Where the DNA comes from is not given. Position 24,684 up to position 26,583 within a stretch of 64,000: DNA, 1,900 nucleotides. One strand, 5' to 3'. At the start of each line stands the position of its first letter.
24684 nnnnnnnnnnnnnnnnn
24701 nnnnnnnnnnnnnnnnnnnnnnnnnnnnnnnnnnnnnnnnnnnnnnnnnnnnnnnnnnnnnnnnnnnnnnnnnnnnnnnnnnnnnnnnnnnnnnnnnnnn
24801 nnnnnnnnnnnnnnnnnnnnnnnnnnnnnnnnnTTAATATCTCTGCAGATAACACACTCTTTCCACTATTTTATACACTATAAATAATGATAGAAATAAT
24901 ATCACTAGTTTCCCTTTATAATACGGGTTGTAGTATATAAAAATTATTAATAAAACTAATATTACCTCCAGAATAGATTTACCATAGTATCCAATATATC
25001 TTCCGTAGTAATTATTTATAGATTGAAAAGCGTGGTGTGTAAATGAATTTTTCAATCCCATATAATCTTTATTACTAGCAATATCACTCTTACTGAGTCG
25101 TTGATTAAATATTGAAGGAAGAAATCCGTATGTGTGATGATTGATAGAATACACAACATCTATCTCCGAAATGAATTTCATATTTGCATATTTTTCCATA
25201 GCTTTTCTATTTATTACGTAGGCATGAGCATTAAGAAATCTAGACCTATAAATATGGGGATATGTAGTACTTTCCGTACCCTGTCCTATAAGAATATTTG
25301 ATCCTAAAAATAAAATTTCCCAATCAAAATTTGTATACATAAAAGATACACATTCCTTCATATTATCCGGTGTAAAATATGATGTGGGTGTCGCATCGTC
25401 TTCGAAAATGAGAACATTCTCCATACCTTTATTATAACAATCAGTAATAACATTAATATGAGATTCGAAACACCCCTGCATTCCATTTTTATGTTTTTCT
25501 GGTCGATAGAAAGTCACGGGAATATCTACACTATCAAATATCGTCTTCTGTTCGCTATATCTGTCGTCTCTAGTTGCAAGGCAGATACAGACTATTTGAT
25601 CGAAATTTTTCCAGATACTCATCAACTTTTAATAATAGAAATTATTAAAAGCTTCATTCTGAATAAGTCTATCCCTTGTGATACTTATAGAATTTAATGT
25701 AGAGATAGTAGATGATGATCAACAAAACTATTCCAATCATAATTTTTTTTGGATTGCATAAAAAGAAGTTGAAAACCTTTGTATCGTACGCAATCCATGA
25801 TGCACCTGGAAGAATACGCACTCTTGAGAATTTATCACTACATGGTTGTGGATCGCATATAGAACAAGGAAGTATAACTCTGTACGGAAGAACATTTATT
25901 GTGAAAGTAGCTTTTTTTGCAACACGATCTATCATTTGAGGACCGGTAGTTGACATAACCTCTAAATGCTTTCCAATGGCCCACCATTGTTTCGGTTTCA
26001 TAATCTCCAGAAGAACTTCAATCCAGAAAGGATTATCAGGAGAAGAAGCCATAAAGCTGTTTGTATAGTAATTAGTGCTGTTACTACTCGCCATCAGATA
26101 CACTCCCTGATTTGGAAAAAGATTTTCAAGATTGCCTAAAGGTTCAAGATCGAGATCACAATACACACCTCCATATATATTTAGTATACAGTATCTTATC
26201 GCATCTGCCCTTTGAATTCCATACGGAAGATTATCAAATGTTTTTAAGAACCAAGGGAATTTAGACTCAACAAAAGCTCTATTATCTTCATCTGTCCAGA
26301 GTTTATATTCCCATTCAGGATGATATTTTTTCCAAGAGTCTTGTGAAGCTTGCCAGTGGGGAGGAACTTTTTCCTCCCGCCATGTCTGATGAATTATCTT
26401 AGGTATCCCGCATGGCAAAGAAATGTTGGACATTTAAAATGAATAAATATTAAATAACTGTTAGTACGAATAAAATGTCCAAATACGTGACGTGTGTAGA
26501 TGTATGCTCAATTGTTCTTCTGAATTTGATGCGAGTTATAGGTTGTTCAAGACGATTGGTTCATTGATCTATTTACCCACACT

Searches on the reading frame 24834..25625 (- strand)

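Call 76: search_protein_families(library=pfam, proteins=[window:24834-25625:-], max_evalue=0.001)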
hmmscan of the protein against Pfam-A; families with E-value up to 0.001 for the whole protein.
window:24834-25625:- (263 aa): 1 family
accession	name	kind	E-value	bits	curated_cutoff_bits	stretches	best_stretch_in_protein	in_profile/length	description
PF01755.23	Glyco_transf_25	-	1.2e-07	32.2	24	1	47-145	65-183/199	Glycosyltransferase family 25 (LPS biosynthesis protein)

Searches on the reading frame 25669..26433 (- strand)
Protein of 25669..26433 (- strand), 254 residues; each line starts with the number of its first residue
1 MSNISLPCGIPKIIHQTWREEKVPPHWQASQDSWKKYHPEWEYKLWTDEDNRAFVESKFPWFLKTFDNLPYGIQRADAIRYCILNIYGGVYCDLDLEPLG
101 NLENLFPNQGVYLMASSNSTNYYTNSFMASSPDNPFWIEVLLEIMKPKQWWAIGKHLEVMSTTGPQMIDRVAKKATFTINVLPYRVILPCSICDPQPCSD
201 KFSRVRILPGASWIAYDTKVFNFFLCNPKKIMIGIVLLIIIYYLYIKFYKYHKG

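Call 76: search_protein_families(library=pfam, proteins=[window:25669-26433:-], max_evalue=0.001)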
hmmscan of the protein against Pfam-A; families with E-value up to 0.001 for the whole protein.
window:25669-26433:- (254 aa): 2 families
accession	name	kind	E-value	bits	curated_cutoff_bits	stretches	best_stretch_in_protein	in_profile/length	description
PF04488.21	Gly_transf_sug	-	2.5e-21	76.6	23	1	24-109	1-90/93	Glycosyltransferase sugar-binding region containing DXD motif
PF05704.18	Caps_synth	-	1e-05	25.5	24.5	1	12-136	48-180/278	Capsular polysaccharide synthesis protein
